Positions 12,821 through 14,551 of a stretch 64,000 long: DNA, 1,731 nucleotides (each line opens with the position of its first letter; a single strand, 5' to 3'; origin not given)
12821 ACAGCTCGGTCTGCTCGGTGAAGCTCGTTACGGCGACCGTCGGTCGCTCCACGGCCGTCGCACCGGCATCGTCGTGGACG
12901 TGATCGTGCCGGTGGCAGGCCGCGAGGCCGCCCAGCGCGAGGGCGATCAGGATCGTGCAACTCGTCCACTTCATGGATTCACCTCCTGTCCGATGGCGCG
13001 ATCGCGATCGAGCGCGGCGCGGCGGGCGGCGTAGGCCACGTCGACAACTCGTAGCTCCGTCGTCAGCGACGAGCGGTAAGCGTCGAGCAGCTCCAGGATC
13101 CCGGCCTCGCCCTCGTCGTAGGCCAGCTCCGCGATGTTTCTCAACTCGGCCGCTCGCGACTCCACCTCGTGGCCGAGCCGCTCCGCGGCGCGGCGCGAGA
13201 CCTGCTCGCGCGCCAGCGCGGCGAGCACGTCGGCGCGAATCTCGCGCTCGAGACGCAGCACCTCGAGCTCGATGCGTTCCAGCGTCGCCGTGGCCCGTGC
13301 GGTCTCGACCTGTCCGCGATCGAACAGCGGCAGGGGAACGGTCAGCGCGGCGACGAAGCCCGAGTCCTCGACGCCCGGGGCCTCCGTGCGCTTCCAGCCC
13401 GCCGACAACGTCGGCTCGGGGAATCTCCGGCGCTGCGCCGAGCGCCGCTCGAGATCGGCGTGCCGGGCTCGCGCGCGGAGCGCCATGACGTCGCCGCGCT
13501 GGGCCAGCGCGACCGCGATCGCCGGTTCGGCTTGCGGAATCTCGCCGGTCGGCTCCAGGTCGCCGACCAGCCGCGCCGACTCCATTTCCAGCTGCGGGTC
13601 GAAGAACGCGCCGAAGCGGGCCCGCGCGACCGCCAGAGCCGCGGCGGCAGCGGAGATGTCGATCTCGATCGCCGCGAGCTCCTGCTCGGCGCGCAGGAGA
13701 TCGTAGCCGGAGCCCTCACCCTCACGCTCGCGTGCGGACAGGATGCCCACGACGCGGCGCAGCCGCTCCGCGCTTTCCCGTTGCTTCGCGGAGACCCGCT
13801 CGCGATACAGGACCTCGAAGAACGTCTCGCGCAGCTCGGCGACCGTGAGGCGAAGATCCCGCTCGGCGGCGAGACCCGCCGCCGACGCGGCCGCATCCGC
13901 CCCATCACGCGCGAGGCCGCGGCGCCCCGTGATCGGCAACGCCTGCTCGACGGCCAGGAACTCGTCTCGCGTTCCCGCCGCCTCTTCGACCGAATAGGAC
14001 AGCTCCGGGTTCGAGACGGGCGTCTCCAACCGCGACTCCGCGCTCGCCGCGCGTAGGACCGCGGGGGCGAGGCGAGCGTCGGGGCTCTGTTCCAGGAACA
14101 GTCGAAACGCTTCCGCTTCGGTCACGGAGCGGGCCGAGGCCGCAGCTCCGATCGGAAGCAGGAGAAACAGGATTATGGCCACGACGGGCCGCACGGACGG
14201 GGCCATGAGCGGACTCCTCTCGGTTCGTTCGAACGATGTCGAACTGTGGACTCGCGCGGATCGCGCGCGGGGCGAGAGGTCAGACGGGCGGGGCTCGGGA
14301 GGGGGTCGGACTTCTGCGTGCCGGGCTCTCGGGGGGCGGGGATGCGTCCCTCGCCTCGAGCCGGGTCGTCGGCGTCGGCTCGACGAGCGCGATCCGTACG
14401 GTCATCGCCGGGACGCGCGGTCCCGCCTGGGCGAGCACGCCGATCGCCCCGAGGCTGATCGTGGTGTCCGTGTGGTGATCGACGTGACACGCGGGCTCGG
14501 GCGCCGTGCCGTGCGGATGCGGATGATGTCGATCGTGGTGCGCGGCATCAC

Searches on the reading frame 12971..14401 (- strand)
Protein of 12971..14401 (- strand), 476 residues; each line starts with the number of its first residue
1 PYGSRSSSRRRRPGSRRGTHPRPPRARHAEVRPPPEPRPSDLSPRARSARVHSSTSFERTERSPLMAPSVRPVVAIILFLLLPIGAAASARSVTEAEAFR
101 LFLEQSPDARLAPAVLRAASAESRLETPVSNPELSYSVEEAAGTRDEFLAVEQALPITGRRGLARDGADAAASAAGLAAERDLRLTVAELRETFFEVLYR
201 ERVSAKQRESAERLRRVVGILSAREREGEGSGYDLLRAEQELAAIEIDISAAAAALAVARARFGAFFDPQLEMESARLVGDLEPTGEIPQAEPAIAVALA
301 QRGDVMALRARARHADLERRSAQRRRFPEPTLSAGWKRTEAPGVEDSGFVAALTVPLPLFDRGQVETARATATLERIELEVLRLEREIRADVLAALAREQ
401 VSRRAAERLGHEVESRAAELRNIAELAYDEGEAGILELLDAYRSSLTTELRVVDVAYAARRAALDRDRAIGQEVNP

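Call 52: search_protein_families(library=pfam, proteins=[window:12971-14401:-], max_evalue=0.001)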
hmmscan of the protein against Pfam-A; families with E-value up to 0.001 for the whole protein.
window:12971-14401:- (476 aa): 1 family
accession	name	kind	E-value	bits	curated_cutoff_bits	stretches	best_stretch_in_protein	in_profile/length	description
PF02321.23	OEP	-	6.6e-21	75.4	22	2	293-455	3-171/187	Outer membrane efflux protein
